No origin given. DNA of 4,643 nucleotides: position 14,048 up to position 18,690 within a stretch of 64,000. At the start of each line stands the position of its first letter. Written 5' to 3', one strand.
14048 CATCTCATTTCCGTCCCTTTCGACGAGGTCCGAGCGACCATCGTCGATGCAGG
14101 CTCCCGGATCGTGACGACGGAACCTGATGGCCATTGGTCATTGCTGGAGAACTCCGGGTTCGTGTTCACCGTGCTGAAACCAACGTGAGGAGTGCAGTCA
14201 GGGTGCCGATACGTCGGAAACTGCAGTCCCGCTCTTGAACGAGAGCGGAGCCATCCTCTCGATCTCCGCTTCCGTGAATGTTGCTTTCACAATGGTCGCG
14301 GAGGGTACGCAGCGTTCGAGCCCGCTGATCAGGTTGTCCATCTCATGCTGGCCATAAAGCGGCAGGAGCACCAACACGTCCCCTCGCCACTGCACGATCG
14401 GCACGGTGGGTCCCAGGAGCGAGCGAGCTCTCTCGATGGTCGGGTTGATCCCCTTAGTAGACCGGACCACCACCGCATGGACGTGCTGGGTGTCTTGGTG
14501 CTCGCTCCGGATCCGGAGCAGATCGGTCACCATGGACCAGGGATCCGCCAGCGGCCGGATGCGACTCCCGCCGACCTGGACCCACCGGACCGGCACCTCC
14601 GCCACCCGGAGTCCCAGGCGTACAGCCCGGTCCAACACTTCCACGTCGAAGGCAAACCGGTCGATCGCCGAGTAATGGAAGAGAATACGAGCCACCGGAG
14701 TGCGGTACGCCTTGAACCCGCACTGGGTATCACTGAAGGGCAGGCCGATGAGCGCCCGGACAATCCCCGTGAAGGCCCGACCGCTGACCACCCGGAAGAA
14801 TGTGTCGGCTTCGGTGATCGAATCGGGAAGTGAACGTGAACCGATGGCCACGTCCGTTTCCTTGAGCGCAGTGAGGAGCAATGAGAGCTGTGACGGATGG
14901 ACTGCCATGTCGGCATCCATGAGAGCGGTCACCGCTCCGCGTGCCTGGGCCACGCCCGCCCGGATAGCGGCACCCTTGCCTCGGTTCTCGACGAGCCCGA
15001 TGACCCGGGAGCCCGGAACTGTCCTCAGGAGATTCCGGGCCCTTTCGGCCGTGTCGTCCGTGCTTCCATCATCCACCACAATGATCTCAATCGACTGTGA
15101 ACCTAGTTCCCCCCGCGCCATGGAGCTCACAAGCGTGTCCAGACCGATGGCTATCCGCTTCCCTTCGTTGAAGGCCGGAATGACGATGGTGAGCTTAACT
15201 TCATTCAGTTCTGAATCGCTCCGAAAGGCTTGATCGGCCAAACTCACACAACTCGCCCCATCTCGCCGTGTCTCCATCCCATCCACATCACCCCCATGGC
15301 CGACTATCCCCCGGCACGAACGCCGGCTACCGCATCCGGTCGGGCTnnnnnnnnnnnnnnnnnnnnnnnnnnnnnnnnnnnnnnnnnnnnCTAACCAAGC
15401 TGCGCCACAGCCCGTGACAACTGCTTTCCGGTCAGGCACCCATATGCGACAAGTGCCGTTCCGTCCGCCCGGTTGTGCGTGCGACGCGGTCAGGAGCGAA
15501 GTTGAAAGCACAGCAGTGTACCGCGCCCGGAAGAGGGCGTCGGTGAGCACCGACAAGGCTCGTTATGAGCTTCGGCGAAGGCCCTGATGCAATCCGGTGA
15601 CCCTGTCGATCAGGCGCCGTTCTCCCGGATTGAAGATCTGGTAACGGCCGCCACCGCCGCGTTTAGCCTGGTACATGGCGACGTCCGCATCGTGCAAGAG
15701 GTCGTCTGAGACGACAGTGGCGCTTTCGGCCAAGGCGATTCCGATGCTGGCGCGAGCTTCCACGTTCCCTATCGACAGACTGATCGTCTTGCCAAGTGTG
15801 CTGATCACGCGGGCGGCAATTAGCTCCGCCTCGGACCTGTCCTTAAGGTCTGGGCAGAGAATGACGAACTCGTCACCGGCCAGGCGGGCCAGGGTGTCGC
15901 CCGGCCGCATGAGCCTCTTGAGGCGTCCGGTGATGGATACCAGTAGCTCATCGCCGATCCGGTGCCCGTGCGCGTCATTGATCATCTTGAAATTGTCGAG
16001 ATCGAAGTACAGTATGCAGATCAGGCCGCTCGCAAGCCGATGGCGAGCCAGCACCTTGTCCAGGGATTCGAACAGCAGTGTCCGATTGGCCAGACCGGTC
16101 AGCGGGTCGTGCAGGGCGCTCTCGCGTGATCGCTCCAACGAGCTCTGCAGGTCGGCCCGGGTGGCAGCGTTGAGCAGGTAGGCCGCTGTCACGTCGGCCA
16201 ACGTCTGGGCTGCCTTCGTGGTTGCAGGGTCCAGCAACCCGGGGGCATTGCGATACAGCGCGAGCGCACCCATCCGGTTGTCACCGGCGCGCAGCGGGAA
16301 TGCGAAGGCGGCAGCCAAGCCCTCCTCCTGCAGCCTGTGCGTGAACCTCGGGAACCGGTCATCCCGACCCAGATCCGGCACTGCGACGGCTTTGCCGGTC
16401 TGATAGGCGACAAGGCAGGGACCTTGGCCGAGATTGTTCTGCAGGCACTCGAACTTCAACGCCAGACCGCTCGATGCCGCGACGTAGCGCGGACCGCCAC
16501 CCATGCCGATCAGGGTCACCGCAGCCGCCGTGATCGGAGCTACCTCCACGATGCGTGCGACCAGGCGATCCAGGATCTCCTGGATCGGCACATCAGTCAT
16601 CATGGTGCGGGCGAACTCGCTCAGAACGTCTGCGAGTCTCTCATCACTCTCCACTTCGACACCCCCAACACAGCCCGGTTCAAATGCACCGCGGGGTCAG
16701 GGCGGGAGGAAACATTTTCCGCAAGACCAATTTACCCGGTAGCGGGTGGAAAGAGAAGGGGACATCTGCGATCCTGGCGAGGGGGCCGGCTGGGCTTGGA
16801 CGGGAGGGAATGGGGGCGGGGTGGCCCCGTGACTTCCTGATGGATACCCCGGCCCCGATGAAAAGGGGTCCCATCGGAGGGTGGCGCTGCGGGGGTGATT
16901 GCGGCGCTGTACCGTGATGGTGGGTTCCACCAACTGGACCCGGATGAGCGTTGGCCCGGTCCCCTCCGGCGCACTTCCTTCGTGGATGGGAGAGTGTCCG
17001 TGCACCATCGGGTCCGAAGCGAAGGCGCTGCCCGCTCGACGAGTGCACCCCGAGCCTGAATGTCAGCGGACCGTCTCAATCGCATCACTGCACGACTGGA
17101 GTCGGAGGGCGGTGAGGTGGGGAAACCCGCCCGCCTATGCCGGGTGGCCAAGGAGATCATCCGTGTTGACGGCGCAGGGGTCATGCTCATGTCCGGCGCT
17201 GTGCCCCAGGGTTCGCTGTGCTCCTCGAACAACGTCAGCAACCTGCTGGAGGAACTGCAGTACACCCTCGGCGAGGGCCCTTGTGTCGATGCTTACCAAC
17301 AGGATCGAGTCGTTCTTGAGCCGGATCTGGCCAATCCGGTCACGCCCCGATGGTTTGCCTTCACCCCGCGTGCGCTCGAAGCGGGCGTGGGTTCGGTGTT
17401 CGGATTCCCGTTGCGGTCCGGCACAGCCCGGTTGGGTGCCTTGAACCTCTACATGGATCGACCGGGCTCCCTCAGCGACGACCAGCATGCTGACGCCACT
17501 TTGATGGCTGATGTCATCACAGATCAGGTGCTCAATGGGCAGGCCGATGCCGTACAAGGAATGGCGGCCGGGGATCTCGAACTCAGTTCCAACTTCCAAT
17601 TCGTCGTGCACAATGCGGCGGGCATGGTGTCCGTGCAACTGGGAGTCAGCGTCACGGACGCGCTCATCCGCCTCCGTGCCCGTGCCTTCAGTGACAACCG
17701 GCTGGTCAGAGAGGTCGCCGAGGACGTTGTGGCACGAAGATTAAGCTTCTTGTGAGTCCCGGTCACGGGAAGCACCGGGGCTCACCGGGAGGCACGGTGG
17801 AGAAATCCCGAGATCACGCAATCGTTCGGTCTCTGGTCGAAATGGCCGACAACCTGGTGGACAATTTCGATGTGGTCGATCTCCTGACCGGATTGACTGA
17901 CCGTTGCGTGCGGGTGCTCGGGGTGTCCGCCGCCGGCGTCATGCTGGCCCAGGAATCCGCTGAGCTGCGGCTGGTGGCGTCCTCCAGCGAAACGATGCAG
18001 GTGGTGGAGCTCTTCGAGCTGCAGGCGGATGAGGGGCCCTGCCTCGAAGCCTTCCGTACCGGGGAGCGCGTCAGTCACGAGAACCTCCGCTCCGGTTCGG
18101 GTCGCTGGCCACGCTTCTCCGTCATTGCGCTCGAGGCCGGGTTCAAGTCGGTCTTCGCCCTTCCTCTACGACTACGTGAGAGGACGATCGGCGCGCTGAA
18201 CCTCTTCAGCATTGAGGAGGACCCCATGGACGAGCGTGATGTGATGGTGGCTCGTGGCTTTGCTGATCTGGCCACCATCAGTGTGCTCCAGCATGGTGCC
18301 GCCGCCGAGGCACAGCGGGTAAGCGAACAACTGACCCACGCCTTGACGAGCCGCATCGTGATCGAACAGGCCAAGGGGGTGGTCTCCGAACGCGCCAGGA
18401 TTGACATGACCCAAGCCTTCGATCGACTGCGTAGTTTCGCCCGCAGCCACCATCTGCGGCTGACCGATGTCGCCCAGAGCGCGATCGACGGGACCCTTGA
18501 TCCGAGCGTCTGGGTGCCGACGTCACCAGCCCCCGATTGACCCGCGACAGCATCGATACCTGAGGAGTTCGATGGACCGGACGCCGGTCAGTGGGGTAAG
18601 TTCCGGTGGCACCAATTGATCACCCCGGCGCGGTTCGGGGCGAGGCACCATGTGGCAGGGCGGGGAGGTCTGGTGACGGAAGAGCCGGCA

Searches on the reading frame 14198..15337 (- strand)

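Call 64: search_protein_families(library=pfam, proteins=[window:14198-15337:-], max_evalue=0.001)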
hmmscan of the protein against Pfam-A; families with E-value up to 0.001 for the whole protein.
window:14198-15337:- (379 aa): 2 families
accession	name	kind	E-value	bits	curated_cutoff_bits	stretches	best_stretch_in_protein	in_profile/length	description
PF00535.33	Glycos_transf_2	-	4.5e-26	92.2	23.3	1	50-170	1-117/168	Glycosyl transferase family 2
PF13641.12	Glyco_tranf_2_3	-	2.2e-10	41.4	27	1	49-164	3-117/230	Glycosyltransferase like family 2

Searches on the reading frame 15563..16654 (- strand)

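Call 64: search_protein_families(library=pfam, proteins=[window:15563-16654:-], max_evalue=0.001)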
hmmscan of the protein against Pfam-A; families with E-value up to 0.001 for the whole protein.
window:15563-16654:- (363 aa): 4 families
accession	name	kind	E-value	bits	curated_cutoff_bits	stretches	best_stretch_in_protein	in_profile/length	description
PF00990.26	GGDEF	-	3.8e-41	141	23.8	1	180-335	1-159/161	Diguanylate cyclase, GGDEF domain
PF13185.12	GAF_2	-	9.9e-14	52.2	28.6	1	23-158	3-133/136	GAF domain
PF01590.32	GAF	-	3.1e-11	44.4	22.4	1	24-158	2-131/133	GAF domain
PF13492.12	GAF_3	-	5.5e-05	24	27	1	25-158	3-125/129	GAF domain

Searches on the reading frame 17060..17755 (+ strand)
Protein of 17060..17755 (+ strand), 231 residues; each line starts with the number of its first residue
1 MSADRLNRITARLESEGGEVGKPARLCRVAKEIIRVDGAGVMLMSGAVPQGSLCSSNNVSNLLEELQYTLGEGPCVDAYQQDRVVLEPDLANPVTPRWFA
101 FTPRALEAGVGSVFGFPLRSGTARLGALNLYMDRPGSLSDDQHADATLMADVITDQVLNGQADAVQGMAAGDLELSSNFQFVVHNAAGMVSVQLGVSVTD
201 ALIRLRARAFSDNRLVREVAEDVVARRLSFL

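Call 64: search_protein_families(library=pfam, proteins=[window:17060-17755:+], max_evalue=0.001)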
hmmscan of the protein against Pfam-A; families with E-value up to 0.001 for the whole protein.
window:17060-17755:+ (231 aa): 3 families
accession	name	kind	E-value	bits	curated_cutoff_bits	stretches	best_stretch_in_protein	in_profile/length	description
PF13185.12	GAF_2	-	1.2e-08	35.7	28.6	1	27-152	12-130/136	GAF domain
PF01590.32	GAF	-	5.6e-05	24.1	22.4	1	26-151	9-127/133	GAF domain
PF03861.19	ANTAR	-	0.0003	21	27.3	1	182-224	12-54/54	ANTAR domain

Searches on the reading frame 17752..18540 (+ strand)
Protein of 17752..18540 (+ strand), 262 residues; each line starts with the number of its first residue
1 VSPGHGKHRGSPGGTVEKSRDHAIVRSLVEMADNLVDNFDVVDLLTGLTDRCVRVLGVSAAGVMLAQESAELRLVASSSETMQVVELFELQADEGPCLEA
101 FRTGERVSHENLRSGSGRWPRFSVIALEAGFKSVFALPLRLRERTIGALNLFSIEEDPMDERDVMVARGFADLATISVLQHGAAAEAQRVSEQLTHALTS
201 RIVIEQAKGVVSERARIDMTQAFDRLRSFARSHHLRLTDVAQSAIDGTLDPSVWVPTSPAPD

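Call 64: search_protein_families(library=pfam, proteins=[window:17752-18540:+], max_evalue=0.001)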
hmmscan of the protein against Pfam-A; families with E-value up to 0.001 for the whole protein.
window:17752-18540:+ (262 aa): 4 families
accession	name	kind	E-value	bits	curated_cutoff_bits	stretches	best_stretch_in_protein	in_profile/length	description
PF13185.12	GAF_2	-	7e-17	62.3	28.6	1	41-176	4-133/136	GAF domain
PF03861.19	ANTAR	-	4e-15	55.8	27.3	1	192-243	1-52/54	ANTAR domain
PF01590.32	GAF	-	1.5e-10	42.1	22.4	1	42-177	3-132/133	GAF domain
PF13492.12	GAF_3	-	9.2e-08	33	27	1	43-177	4-126/129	GAF domain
